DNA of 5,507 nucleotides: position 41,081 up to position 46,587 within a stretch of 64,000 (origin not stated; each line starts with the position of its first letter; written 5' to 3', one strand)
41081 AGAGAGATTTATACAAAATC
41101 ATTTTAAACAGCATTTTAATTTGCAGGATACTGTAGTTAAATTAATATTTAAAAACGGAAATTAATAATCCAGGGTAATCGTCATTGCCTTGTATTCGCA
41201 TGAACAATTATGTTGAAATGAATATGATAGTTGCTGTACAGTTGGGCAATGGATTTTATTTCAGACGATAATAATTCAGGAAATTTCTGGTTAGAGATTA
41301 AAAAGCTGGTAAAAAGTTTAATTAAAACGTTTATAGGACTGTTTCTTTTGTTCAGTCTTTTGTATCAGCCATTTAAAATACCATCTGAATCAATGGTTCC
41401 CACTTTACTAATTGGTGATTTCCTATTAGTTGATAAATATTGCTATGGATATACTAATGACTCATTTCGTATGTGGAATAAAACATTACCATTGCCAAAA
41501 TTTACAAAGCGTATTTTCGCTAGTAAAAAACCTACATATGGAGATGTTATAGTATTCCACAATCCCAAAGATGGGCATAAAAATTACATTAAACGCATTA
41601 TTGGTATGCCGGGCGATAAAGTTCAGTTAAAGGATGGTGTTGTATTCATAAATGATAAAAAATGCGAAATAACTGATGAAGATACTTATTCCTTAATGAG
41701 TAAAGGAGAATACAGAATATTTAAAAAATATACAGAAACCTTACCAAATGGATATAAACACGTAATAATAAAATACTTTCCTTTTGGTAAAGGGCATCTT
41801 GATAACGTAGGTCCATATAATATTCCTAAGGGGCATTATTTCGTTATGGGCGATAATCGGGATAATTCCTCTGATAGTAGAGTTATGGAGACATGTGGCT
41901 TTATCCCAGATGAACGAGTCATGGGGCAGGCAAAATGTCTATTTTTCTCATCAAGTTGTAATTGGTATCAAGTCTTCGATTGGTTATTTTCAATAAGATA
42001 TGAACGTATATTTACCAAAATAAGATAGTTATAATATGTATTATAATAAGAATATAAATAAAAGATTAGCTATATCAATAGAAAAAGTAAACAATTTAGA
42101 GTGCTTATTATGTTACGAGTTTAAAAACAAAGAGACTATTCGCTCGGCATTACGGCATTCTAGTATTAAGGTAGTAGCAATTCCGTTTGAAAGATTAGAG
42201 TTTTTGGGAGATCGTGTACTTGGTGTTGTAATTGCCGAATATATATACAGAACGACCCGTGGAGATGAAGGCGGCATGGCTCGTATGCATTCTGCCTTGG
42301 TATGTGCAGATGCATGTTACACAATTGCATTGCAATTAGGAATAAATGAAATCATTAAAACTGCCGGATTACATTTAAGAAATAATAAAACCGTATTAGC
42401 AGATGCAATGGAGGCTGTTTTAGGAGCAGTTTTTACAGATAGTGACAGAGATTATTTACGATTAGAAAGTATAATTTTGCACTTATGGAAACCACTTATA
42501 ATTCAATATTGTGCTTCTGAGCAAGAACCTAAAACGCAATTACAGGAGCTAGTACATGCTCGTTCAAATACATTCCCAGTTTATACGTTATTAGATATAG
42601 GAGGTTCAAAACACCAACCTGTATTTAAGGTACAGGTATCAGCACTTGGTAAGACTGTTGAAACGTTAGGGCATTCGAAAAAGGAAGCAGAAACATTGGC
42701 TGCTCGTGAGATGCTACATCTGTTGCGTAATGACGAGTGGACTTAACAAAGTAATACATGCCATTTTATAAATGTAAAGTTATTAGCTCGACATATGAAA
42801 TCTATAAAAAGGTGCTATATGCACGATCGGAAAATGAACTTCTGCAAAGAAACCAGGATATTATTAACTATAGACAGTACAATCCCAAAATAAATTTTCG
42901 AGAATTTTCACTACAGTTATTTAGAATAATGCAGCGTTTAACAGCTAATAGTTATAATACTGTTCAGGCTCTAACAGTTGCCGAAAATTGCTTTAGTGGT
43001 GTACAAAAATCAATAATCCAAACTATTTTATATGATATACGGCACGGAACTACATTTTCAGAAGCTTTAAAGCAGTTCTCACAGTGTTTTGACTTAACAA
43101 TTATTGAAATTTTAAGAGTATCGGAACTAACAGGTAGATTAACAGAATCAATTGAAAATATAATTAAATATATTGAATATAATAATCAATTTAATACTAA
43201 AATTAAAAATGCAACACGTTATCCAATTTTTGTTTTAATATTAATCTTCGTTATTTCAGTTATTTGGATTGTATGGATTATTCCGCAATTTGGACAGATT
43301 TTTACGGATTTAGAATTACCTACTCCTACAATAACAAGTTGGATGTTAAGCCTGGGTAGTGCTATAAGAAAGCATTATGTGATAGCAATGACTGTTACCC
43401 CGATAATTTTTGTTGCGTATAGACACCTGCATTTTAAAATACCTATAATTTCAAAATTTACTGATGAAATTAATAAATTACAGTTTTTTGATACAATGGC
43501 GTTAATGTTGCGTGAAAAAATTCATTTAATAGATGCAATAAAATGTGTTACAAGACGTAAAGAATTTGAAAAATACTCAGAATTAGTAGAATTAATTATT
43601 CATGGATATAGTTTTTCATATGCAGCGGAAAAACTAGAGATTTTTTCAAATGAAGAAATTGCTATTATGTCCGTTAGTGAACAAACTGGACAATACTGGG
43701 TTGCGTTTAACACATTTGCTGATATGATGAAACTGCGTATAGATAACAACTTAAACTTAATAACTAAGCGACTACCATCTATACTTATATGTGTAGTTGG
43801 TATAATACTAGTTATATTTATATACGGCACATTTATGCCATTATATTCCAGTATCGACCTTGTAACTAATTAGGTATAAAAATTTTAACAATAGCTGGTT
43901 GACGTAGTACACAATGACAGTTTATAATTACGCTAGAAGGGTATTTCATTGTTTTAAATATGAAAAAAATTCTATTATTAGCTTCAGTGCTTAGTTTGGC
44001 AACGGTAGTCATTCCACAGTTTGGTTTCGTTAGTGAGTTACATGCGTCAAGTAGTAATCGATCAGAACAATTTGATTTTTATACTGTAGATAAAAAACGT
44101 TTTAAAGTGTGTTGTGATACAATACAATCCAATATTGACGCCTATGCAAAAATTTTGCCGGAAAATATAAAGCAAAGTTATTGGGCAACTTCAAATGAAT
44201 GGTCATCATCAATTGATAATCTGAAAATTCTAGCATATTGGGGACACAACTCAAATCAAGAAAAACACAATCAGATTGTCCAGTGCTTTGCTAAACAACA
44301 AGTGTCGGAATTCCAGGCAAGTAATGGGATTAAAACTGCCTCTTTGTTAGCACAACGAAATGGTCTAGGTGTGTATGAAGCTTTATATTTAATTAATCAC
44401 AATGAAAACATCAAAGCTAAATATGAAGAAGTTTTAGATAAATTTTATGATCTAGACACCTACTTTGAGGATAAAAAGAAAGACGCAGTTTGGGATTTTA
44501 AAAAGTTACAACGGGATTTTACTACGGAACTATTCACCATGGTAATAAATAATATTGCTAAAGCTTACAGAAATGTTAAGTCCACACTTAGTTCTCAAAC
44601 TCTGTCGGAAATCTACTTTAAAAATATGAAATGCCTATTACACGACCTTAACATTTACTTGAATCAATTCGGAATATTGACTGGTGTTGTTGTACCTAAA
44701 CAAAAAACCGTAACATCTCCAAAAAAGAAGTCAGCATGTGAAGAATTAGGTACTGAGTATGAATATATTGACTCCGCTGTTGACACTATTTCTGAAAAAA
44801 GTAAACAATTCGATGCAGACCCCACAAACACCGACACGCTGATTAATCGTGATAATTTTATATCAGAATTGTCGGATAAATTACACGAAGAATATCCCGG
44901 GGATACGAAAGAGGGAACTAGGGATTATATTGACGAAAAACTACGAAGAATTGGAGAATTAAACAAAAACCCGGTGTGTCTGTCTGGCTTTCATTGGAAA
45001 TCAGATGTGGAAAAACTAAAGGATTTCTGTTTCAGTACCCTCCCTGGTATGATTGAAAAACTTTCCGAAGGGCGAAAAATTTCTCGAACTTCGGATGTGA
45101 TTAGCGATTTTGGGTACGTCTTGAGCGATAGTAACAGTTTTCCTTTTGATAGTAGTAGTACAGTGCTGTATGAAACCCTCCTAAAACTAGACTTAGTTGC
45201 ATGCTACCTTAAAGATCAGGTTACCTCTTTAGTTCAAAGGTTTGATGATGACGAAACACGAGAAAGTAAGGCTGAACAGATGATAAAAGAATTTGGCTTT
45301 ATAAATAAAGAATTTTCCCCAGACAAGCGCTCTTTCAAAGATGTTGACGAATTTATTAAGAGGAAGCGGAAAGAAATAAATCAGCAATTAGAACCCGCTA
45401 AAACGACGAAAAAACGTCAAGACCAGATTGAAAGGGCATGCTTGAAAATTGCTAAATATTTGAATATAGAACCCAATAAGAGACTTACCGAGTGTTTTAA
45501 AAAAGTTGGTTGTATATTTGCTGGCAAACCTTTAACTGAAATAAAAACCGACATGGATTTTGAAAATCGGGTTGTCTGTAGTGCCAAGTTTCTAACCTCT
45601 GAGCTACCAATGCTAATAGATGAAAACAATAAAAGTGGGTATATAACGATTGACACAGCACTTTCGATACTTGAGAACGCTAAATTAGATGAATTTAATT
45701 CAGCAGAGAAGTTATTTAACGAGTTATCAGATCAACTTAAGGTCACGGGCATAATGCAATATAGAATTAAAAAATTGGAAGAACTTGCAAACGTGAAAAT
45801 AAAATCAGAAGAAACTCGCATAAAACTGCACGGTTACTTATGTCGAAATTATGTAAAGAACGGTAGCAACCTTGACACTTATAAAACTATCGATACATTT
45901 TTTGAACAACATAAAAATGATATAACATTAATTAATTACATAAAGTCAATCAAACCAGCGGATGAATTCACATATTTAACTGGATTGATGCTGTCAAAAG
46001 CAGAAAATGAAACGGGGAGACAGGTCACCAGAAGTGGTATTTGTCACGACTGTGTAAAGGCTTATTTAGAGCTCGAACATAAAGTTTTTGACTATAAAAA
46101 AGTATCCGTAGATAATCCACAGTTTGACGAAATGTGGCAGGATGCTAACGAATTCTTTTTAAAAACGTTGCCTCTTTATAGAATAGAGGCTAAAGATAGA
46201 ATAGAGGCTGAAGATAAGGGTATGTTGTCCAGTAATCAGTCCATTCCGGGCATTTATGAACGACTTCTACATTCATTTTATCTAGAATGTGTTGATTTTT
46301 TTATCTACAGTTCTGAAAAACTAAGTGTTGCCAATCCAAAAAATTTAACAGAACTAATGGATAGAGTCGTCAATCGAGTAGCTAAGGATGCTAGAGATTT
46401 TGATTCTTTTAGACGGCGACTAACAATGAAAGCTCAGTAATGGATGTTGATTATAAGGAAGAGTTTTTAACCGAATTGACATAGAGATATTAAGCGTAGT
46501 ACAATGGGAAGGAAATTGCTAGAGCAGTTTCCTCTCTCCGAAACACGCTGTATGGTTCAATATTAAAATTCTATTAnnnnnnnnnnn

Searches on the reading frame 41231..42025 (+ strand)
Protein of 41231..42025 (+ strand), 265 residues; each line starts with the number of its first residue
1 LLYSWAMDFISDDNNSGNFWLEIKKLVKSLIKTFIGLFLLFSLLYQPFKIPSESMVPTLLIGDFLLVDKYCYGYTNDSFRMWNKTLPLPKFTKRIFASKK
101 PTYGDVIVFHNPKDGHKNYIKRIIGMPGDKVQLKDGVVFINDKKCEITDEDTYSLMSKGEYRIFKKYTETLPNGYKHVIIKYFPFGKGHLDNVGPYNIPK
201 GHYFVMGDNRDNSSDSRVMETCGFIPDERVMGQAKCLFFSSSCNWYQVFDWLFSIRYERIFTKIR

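Call 22: search_protein_families(library=pfam, proteins=[window:41231-42025:+], max_evalue=0.00001)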
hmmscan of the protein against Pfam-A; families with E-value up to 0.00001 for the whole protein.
window:41231-42025:+ (265 aa): 1 family
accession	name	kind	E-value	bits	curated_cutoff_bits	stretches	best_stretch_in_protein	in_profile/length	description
PF10502.14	Peptidase_S26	-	5.7e-45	153.7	22.9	1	24-238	2-167/168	Signal peptidase, peptidase S26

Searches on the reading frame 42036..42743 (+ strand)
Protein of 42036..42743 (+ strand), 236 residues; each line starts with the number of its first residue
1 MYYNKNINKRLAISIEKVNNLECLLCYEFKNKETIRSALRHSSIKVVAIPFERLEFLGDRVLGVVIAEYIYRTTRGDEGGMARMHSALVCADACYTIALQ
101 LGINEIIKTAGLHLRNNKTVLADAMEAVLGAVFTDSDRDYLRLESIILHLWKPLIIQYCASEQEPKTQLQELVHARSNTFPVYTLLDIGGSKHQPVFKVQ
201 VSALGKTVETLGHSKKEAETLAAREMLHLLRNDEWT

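Call 22: search_protein_families(library=pfam, proteins=[window:42036-42743:+], max_evalue=0.00001)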
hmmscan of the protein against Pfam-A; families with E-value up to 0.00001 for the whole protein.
window:42036-42743:+ (236 aa): 3 families
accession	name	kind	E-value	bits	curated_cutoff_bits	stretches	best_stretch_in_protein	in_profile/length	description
PF14622.11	Ribonucleas_3_3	-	9.6e-18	65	35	1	31-136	1-111/128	Ribonuclease-III-like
PF00636.31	Ribonuclease_3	-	1e-17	65.2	27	1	52-136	1-101/102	Ribonuclease III domain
PF00035.32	dsrm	-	2.8e-12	47.5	23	1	165-230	1-66/66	Double-stranded RNA binding motif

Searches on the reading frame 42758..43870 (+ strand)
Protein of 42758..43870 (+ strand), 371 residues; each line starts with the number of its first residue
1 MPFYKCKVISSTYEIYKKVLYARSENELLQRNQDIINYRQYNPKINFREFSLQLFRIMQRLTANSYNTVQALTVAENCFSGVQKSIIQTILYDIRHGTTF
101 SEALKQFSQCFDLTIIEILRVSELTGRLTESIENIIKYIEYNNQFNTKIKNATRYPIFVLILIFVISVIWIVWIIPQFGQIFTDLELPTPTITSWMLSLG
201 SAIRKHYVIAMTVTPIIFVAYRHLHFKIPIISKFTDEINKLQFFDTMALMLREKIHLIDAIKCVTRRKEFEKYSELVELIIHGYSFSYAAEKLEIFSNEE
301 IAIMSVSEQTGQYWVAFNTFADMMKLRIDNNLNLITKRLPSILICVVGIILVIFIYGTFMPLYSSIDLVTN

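Call 22: search_protein_families(library=pfam, proteins=[window:42758-43870:+], max_evalue=0.00001)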
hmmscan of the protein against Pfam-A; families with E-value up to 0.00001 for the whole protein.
window:42758-43870:+ (371 aa): 1 family
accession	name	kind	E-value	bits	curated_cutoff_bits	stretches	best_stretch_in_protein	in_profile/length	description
PF00482.28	T2SSF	-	3.8e-29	101.6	25.2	2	56-176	3-125/125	Type II secretion system (T2SS), protein F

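Call 52: search_protein_families(library=ncbifam, proteins=[window:42758-43870:+], max_evalue=0.01)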
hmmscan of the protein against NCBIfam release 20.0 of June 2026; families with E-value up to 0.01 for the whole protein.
window:42758-43870:+ (371 aa): 6 families
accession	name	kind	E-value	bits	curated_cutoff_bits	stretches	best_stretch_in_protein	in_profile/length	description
NF007861.0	PRK10573.1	equivalog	2.2e-36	125.8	401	1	51-364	61-393/401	protein transport protein HofC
NF052607.1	T4PiliAsmPilCThrm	equivalog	6.7e-31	107.8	700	1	56-367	73-402/406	type IV pilus assembly protein PilC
TIGR02120.1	GspF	equivalog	1.9e-29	103.1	424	1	54-363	68-395/401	type II secretion system inner membrane protein GspF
NF041012.2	T4P_ComGB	equivalog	1.8e-25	90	240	1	53-366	5-331/332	competence type IV pilus assembly protein ComGB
NF052606.1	T4PiliAsmPilCMyx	equivalog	4.5e-25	88.3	700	1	69-365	100-414/419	type IV pilus assembly protein PilC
NF047826.1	T3SSXpsF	equivalog_domain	3.2e-19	69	650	1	80-364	98-399/405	type II secretion system protein XpsF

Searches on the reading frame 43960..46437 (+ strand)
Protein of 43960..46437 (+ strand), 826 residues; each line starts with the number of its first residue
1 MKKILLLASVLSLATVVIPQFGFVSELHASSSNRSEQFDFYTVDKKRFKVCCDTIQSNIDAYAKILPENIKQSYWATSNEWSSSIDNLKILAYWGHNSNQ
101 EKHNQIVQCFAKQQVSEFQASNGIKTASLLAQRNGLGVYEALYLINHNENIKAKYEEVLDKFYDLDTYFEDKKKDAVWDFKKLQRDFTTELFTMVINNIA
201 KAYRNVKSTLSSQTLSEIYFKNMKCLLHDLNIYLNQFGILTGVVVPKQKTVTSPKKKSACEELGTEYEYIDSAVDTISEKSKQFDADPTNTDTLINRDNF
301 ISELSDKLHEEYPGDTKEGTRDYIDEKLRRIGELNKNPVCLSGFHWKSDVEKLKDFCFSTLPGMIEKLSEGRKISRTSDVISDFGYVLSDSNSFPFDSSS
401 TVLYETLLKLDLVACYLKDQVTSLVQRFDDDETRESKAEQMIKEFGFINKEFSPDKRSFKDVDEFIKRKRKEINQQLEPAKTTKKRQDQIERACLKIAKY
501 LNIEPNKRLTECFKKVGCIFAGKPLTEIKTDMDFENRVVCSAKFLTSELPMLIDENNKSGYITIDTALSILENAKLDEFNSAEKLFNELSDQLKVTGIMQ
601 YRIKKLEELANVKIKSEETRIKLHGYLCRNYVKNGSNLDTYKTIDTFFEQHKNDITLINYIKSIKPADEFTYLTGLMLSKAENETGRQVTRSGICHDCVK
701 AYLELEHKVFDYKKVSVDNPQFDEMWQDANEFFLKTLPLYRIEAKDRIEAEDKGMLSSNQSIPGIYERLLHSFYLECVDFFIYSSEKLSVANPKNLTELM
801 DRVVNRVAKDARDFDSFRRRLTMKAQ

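Call 22: search_protein_families(library=pfam, proteins=[window:43960-46437:+], max_evalue=0.00001)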
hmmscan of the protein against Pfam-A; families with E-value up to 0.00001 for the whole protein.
window:43960-46437:+ (826 aa): 0 families

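Call 31: search_protein_families(library=pfam, proteins=[window:43960-46437:+], max_evalue=0.01)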
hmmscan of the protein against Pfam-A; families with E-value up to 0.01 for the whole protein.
window:43960-46437:+ (826 aa): 0 families

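Call 52: search_protein_families(library=ncbifam, proteins=[window:43960-46437:+], max_evalue=0.01)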
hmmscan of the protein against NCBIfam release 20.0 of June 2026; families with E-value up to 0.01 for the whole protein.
window:43960-46437:+ (826 aa): 0 families

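Call 60: search_solved_structures(query=window:43960-46437:+, max_evalue=10)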
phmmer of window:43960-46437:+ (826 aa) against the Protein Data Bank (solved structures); distinct sequences matched with E-value up to 10: 0.

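Call 90: search_protein_families(library=pfam, proteins=[window:43960-46437:+], max_evalue=5)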
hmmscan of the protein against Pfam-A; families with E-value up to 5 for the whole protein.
window:43960-46437:+ (826 aa): 2 families
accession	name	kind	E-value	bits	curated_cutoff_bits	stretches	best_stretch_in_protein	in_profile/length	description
PF13556.12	HTH_30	-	0.049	13.9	27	1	599-624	29-54/59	PucR C-terminal helix-turn-helix domain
PF05033.22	Pre-SET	-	0.22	12.5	29.1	1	649-700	3-53/101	Pre-SET motif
